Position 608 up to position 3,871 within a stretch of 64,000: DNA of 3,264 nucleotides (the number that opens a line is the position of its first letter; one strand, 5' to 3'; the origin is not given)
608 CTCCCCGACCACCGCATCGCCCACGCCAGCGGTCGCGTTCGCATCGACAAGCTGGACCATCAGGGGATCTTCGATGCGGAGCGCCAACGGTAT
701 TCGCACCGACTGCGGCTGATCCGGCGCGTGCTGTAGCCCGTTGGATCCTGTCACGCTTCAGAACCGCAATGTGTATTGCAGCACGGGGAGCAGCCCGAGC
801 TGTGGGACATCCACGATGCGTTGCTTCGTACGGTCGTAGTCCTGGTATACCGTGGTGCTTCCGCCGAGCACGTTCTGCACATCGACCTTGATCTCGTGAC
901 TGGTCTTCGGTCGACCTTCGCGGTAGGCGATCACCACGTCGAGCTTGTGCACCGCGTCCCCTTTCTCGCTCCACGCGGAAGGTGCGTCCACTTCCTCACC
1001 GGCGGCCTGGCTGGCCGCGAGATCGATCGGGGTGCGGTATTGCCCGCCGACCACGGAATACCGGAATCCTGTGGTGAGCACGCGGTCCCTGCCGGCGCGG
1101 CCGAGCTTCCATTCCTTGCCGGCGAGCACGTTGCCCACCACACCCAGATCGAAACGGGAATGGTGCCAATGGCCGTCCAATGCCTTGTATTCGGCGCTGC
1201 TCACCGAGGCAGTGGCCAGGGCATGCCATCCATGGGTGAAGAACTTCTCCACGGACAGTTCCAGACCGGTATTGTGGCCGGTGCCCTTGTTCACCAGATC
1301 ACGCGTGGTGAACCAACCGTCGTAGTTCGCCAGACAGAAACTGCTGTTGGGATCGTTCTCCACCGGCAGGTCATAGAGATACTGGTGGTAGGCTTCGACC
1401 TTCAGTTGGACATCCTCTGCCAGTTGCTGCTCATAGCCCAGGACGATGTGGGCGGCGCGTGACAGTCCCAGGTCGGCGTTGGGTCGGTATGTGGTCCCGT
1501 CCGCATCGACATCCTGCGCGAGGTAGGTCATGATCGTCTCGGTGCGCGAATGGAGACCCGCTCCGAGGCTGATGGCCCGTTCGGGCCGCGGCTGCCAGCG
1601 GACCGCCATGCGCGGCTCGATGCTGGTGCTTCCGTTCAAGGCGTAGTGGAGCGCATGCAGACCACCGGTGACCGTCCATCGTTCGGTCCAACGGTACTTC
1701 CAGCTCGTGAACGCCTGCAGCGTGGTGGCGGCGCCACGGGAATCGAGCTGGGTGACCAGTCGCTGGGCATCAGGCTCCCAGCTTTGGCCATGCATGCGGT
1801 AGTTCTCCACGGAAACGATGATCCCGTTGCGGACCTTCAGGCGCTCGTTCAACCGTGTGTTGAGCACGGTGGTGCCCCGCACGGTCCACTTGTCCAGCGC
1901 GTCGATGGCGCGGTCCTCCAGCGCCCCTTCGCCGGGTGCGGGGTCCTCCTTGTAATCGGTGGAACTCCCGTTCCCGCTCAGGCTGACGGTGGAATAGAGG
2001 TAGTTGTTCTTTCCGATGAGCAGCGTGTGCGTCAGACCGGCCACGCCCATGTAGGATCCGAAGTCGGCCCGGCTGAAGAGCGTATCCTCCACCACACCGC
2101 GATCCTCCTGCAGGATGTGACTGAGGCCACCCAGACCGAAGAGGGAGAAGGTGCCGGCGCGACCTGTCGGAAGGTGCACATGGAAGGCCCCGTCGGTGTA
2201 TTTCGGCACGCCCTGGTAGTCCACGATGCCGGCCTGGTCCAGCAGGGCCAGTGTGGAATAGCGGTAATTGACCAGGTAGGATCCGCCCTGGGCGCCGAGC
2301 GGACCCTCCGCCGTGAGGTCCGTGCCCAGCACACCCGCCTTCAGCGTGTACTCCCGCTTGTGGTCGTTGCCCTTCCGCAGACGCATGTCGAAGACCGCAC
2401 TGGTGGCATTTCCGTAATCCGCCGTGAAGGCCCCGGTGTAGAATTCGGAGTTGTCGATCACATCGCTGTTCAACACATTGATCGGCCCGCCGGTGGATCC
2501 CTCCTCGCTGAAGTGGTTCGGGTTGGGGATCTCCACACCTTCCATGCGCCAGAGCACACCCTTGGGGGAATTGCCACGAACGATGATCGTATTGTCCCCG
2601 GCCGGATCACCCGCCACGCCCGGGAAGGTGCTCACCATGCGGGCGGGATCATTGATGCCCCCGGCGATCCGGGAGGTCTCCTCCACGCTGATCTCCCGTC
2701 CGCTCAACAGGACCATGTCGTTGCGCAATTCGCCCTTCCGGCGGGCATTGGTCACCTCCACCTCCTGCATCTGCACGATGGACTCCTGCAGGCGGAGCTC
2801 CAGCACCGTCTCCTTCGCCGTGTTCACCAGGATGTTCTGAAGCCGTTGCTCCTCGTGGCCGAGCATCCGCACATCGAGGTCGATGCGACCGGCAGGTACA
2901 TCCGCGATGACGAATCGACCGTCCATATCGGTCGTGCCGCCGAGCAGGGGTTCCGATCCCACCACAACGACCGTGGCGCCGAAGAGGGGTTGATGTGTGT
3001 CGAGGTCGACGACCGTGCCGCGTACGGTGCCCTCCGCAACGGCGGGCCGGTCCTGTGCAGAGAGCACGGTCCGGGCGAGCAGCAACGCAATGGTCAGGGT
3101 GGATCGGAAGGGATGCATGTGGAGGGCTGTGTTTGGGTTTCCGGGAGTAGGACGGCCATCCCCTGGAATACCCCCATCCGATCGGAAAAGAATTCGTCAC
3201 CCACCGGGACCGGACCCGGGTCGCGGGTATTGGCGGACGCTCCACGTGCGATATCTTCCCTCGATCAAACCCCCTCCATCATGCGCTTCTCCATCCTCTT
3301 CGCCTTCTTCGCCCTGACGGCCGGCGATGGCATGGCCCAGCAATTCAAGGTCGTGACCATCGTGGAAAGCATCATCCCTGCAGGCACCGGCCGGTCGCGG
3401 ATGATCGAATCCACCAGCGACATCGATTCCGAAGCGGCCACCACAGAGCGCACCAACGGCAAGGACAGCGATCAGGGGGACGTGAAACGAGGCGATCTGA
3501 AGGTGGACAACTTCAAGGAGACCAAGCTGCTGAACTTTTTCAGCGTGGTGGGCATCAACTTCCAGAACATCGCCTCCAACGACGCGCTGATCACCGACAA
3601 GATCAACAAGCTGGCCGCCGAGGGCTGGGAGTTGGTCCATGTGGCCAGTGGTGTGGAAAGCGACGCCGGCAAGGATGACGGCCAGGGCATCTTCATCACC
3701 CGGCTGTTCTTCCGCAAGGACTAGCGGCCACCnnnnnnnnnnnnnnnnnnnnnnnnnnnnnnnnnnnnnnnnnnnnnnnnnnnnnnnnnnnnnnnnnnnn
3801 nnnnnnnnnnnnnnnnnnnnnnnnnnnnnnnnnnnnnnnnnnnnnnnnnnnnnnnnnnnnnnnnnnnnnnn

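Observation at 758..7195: Split cell-surface-signalling module: ECF sigma / FecR / STN-domain repeat protein, with a separate STN-less TonB-dependent receptor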

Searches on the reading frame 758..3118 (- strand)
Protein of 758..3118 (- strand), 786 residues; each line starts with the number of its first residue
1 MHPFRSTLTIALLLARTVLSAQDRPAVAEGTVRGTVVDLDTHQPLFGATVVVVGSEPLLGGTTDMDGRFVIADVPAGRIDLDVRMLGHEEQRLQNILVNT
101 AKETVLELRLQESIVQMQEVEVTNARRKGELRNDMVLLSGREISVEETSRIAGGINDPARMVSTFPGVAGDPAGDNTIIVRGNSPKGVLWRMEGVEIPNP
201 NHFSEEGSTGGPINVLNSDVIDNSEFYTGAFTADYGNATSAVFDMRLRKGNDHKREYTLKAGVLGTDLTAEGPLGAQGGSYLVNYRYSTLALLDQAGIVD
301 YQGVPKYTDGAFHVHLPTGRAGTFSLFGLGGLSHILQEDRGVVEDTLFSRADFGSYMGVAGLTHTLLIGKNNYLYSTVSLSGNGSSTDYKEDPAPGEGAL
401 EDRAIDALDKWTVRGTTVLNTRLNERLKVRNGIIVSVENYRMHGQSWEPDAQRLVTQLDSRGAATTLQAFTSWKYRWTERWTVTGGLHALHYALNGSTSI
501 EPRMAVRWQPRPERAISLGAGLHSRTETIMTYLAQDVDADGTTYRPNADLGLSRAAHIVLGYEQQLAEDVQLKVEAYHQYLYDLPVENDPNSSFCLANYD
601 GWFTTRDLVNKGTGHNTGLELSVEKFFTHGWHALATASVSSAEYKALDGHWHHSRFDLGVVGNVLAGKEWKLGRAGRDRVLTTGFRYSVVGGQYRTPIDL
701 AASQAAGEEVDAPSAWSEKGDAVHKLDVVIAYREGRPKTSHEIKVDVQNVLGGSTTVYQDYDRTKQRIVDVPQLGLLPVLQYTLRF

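Call 3: search_protein_families(library=pfam, proteins=[window:758-3118:-], max_evalue=1)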
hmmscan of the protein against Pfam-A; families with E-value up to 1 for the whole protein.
window:758-3118:- (786 aa): 4 families
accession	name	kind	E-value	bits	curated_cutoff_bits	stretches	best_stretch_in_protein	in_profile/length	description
PF13715.12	CarbopepD_reg_2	-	4.2e-15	56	32.2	1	32-122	1-88/88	CarboxypepD_reg-like domain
PF13620.12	CarboxypepD_reg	-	2.9e-14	53.6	32.3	1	31-111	1-82/82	Carboxypeptidase regulatory-like domain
PF07715.20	Plug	-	3.8e-06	27.8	23.9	1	154-239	21-103/107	TonB-dependent Receptor Plug Domain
PF09430.16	EMC7_beta-sandw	-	0.0089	16.6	26.6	1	47-94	9-56/122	ER membrane protein complex subunit 7, beta-sandwich domain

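Call 4: search_protein_families(library=ncbifam, proteins=[window:758-3118:-], max_evalue=1)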
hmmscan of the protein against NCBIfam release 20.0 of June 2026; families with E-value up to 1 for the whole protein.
window:758-3118:- (786 aa): 2 families
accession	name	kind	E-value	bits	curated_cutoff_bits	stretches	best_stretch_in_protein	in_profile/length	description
TIGR04056.1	OMP_RagA_SusC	subfamily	1.6e-11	43.3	368.25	1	31-198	2-164/981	SusC/RagA family TonB-linked outer membrane protein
NF052345.1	S_layer_anammox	exception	1.4e-10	39.2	1400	1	20-126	1303-1407/1596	Kustd1514 family S-layer glycoprotein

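Call 26: search_solved_structures(query=window:758-3118:-, max_evalue=1)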
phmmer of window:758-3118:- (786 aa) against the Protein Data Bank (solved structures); distinct sequences matched with E-value up to 1: 2.
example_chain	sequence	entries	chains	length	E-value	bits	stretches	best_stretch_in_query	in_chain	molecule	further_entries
6sli_B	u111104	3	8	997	4.4e-05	25.5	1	31-88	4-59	RagA protein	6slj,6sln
4lr7_A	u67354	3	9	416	0.88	11.3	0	58-138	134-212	Phosphopentomutase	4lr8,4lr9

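Call 49: find_homologous_proteins(query=window:758-3118:-, max_evalue=0.001)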
Query window:758-3118:- (786 aa): 6944 proteins with E <= 0.001 among 8000 candidates; the best 120 are listed.
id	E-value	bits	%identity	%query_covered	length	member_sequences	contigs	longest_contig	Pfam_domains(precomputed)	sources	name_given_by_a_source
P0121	0.0e+0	1788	100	100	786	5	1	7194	PF13715.13,PF07715.21,PF13620.13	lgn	-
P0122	0.0e+0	1231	71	96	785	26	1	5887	PF13715.13,PF13620.13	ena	-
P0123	0.0e+0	1199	67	100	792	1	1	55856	PF13715.13,PF07715.21,PF13620.13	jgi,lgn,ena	-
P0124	0.0e+0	1199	69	96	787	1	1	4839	PF13715.13,PF13620.13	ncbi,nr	ncbi:MAG: TonB-dependent receptor [Flavobacteriales bacterium]|nr:TonB-dependent receptor [Flavobact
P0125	0.0e+0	1196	68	99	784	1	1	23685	PF13715.13,PF13620.13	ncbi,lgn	ncbi:MAG TPA: TonB-dependent receptor [Flavobacteriales bacterium]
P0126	0.0e+0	1195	67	100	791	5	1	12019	PF13715.13,PF07715.21,PF13620.13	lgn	-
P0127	0.0e+0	1189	68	100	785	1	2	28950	PF13715.13,PF13620.13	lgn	-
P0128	0.0e+0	1187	66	100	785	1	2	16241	PF13715.13,PF07715.21,PF13620.13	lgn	-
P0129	0.0e+0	1182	67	97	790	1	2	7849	PF13715.13,PF13620.13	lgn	-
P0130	0.0e+0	1179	68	96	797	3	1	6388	PF13715.13,PF13620.13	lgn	-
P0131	0.0e+0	1175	67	96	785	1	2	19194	PF13715.13,PF07715.21,PF13620.13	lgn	-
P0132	0.0e+0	1172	67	96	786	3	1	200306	PF13715.13,PF07715.21,PF13620.13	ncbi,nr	ncbi:MAG: TonB-dependent receptor [Flavobacteriales bacterium]|nr:TonB-dependent receptor [Flavobact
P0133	0.0e+0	1172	67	96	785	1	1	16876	PF13715.13,PF07715.21,PF13620.13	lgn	-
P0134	0.0e+0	1169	65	99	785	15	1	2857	PF13715.13,PF07715.21,PF13620.13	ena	-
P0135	0.0e+0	1167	65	99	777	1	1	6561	PF13715.13,PF07715.21,PF13620.13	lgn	-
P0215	0.0e+0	1116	62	99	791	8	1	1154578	PF13715.13,PF13620.13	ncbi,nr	ncbi:MAG: TonB-dependent receptor [Flavobacteriales bacterium]|nr:TonB-dependent receptor [Flavobact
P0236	0.0e+0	1101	64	96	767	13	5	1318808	PF13715.13,PF13620.13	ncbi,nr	ncbi:MAG: TonB-dependent receptor [Flavobacteriales bacterium]|nr:TonB-dependent receptor [Flavobact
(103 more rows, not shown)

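Call 60: predict_structure(alignment_id=A2)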
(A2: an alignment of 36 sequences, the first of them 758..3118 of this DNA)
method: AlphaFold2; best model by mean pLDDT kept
length: 786 residues; sequences in the alignment: 36
mean_pLDDT: 68.6   pTM: 0.66
mean pLDDT of the five models: 68.6, 68.6, 62.5, 62.4, 56.1
residues with pLDDT >= 90: 27; 70-90: 498; 50-70: 117; < 50: 144
segments of 3 or more residues with pLDDT < 50: 19-25, 114-172, 174-246
pLDDT, mean of each block of 10 residues (from residue 1): 61 56 50 71 76 76 76 69 79 60 59 43 26 21 21 23 36 43 29 27 33 31 36 30 46 78 75 78 78 69 68 78 77 72 65 74 75 78 78 72 83 81 74 84 83 85 86 77 82 87 82 80 75 86 89 82 76 81 91 81 83 86 70 75 88 80 77 70 80 81 83 76 81 77 76 72 82 71 80
secondary structure, 60 per line:
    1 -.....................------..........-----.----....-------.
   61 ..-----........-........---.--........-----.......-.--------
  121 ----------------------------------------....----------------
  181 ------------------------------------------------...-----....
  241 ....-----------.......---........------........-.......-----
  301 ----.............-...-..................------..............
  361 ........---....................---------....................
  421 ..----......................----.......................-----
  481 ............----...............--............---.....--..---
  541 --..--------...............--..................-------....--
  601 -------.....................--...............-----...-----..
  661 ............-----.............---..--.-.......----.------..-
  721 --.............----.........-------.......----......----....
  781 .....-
elements in order (helices of 4 or more, strands of 3 or more residues): H2-22 E29-38 E49-52 E60-62 E68-75 E77-84 E91-98 E104-110 H161-164 H237-244 E256-262 E266-273 E280-287 H289-295 E305-317 E323-340 E347-368 E372-391 E401-422 E427-448 E453-475 E481-492 E497-511 E514-525 H529-533 E553-567 E570-587 E608-628 E631-645 E651-653 E659-672 E678-690 H700-706 E723-735 E740-748 E756-762 E767-772 E777-785

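Call 66: fold_search(model_id=the predicted structure, library=pdb)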
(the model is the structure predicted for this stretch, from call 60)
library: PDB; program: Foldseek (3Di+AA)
matches with E <= 10: 878; with E <= 0.001: 290
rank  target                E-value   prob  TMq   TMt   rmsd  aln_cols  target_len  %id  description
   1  1xkw                  8.4e-18  1.00  0.46  0.55   7.8       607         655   15  Pyochelin outer membrane receptor FptA from Pseudomonas aeruginosa (released 2005-10-04)
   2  6h7v_B                2.0e-16  1.00  0.46  0.53   8.1       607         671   11  Crystal structure of BauA, the Ferric preacinetobactin receptor from Acinetobacter baumannii (released 2018-10-10)
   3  6h7v_A                5.8e-16  1.00  0.46  0.53   7.8       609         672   11  Crystal structure of BauA, the Ferric preacinetobactin receptor from Acinetobacter baumannii (released 2018-10-10)
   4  9c4o                  6.5e-16  1.00  0.49  0.57   6.6       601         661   12  Cryo-EM structure of PqqU with ligand PQQ (released 2024-06-19)
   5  8bmx_A                6.5e-16  1.00  0.50  0.61   5.6       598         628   11  Bacteroides thetaiotaomicron B12 TonB dependent transporter in complex with a surface lipoprotein (released 2023-09-20)
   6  8s34_A                9.2e-16  1.00  0.48  0.55   7.0       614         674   12  Ferric-mycobactin receptor (FemA) in complex with aeruginic acid (released 2025-02-26)
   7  6h7f_A                1.4e-15  1.00  0.46  0.53   7.9       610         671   11  Crystal structure of BauA, the Ferric preacinetobactin receptor from Acinetobacter baumannii in complex with Fe3+-Prea (released 2018-10-10)
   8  8bmx_B                3.1e-15  1.00  0.49  0.61   5.1       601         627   11  Bacteroides thetaiotaomicron B12 TonB dependent transporter in complex with a surface lipoprotein (released 2023-09-20)
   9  1nqg                  3.4e-15  1.00  0.44  0.58   6.2       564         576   12  OUTER MEMBRANE COBALAMIN TRANSPORTER (BTUB) FROM E. COLI, WITH BOUND CALCIUM (released 2003-04-29)
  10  9ex3_A                4.4e-15  1.00  0.46  0.54   7.1       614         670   12  Ferric-mycobactin receptor (FemA) in complex with dihydroaeruginoic acid (released 2025-02-26)
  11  1nqh                  4.6e-15  1.00  0.44  0.57   6.1       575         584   12  OUTER MEMBRANE COBALAMIN TRANSPORTER (BTUB) FROM E. COLI, WITH BOUND CALCIUM AND CYANOCOBALAMIN (VITAMIN B12) SUBSTRATE (released 2003-04-29)
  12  8bmx_C                5.1e-15  1.00  0.50  0.61   5.4       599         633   12  Bacteroides thetaiotaomicron B12 TonB dependent transporter in complex with a surface lipoprotein (released 2023-09-20)
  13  1nqe                  5.4e-15  1.00  0.44  0.61   5.7       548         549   12  OUTER MEMBRANE COBALAMIN TRANSPORTER (BTUB) FROM E. COLI (released 2003-04-29)
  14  6v81                  6.3e-15  1.00  0.50  0.59   6.4       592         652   12  The crystal structure of the outer-membrane transporter YncD (released 2020-05-06)
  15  3rgn                  6.3e-15  1.00  0.44  0.60   5.9       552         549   13  Crystal structure of spin-labeled BtuB W371R1 (released 2011-10-26)
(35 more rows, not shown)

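Call 85: find_encoding_contigs(protein=P0215, flank=7000, max_places=1)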
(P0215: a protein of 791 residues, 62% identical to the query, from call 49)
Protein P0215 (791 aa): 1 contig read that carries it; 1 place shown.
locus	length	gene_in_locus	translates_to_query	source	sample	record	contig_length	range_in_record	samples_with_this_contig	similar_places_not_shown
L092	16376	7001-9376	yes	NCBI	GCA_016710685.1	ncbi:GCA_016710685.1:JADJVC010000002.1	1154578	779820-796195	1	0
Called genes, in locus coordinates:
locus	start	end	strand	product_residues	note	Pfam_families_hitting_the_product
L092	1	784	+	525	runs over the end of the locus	-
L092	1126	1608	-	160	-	PF00885:DMRL_synthase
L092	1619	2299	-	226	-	PF09976:TPR_21 (faint), PF13432:TPR_16 (faint), PF00515:TPR_1 (faint), PF07719:TPR_2 (faint), PF13174:TPR_6 (faint), PF13424:TPR_12 (faint)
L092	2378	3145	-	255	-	PF08239:SH3_3 (weak), PF18348:SH3_16, PF00877:NLPC_P60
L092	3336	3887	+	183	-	PF04542:Sigma70_r2, PF08281:Sigma70_r4_2, PF04545:Sigma70_r4, PF13384:HTH_23 (faint)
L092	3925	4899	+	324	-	PF04773:FecR, PF16344:FecR_C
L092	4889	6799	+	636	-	-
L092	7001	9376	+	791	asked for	PF13620:CarboxypepD_reg, PF13715:CarbopepD_reg_2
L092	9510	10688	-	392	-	PF00108:Thiolase_N, PF22691:Thiolase_C_1 (faint), PF00109:ketoacyl-synt (weak), PF02803:Thiolase_C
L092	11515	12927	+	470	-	PF06123:CreD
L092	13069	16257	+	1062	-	PF21231:GH141_M (faint)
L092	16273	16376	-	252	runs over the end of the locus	PF13424:TPR_12 (faint), PF13176:TPR_7 (faint), PF13181:TPR_8 (faint), PF00515:TPR_1 (weak), PF07719:TPR_2 (weak), PF08239:SH3_3 (weak)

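Call 86: find_encoding_contigs(protein=P0236, flank=7000, max_places=1)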
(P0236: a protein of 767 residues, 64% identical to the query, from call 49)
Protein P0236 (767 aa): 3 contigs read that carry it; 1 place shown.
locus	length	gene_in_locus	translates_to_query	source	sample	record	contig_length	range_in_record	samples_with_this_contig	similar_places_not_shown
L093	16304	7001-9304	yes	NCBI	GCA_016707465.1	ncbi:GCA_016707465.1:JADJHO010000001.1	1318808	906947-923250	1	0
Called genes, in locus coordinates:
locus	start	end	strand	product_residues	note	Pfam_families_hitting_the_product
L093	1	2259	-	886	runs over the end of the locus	PF02861:Clp_N, PF13191:AAA_16 (weak), PF23569:NBD_SMAX1 (weak), PF00004:AAA, PF17871:AAA_lid_9, PF07724:AAA_2, PF07728:AAA_5, PF10431:ClpB_D2-small, +8 more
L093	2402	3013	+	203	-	PF07638:Sigma70_ECF (weak), PF04542:Sigma70_r2, PF08281:Sigma70_r4_2, PF04545:Sigma70_r4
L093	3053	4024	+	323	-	PF04773:FecR, PF16344:FecR_C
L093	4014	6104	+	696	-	-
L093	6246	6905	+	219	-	-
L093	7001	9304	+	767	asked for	PF13620:CarboxypepD_reg, PF13715:CarbopepD_reg_2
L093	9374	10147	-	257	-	PF08239:SH3_3 (weak), PF18348:SH3_16, PF00877:NLPC_P60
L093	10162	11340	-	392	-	PF00108:Thiolase_N, PF22691:Thiolase_C_1 (faint), PF00109:ketoacyl-synt (faint), PF02803:Thiolase_C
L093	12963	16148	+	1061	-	PF13229:Beta_helix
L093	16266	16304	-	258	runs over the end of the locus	PF13174:TPR_6 (faint), PF13181:TPR_8 (faint), PF13424:TPR_12 (faint), PF13428:TPR_14 (faint), PF13432:TPR_16 (weak), PF00515:TPR_1, PF07719:TPR_2, PF08239:SH3_3, +2 more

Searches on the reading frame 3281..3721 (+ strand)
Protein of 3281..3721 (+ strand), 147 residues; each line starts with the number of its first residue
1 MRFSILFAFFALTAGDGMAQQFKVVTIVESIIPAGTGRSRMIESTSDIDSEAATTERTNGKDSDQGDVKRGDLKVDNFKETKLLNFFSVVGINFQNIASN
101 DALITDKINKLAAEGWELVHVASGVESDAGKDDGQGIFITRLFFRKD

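Call 3: search_protein_families(library=pfam, proteins=[window:3281-3721:+], max_evalue=1)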
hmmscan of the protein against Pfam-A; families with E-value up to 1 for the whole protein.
seq(147 aa): 1 family
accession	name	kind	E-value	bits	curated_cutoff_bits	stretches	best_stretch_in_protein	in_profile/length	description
PF13783.11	DUF4177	-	0.0014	19.2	25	1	105-122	24-44/65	Domain of unknown function (DUF4177)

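Call 4: search_protein_families(library=ncbifam, proteins=[window:3281-3721:+], max_evalue=1)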
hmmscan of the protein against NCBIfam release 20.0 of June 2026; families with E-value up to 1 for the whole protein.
seq(147 aa): 1 family
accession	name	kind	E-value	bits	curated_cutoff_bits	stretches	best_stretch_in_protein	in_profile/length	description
NF053529.1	Sp36_fam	equivalog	0.00077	19.4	50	1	105-128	17-40/50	Sp36 family protein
